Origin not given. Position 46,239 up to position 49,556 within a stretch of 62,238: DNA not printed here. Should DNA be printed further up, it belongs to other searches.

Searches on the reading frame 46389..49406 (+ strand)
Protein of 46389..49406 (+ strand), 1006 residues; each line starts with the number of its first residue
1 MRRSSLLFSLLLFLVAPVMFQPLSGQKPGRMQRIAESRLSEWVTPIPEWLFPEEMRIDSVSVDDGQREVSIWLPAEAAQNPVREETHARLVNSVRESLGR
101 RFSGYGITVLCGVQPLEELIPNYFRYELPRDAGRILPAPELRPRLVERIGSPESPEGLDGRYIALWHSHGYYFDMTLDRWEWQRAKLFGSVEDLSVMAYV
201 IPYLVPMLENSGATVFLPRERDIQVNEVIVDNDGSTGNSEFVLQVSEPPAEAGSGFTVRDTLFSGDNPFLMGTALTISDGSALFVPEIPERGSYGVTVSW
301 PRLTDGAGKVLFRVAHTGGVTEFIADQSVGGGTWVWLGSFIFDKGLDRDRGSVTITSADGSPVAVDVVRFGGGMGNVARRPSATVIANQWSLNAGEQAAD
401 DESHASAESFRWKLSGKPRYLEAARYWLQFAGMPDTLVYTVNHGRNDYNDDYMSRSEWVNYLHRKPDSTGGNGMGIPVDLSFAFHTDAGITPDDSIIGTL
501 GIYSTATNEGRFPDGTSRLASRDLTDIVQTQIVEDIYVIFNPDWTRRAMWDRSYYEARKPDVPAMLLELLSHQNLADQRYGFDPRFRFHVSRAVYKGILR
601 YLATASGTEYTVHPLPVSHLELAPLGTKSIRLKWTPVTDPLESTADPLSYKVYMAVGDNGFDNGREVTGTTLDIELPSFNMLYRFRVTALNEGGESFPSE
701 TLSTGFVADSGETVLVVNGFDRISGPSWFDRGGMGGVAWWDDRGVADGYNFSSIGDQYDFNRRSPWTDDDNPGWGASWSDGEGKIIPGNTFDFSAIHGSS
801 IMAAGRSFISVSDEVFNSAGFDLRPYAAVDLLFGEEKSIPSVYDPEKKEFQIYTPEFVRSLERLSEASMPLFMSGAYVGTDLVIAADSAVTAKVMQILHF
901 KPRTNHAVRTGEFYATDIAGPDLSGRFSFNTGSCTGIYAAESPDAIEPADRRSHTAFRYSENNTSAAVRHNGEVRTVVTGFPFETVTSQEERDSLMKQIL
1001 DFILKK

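Call 13: search_protein_families(library=pfam, proteins=[window:46389-49406:+], max_evalue=0.00001)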
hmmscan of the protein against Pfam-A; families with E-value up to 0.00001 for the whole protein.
window:46389-49406:+ (1006 aa): 1 family
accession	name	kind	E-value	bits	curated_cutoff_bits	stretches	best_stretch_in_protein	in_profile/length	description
PF25275.1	Golvesin_C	-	1.9e-14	54.3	31.6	1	278-370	39-130/132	Golvesin C-terminal domain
